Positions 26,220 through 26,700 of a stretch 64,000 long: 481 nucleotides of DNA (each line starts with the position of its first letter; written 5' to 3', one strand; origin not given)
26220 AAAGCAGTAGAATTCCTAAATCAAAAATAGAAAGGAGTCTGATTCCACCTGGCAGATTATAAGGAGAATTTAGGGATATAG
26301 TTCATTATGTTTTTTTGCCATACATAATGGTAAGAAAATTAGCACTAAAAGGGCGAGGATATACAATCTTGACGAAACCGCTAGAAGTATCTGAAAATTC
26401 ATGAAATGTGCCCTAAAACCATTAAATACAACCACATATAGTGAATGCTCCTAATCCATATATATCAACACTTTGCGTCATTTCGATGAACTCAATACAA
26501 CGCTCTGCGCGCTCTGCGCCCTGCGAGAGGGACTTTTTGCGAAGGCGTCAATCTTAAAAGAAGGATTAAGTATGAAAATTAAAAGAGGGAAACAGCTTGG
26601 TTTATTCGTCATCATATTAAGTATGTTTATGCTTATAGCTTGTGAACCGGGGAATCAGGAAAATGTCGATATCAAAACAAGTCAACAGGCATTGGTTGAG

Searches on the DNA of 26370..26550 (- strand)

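Call 72: search_dna_similar(query=window:26370-26550:-, collection=plasmids, mode=distant, max_evalue=0.1, max_rows=10)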
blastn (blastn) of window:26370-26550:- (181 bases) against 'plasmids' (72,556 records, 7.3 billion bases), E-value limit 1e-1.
No match.

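Call 73: search_dna_similar(query=window:26370-26550:-, collection=phages, mode=distant, max_evalue=0.1, max_rows=10)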
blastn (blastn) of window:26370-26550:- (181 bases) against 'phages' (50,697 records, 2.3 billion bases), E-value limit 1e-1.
No match.
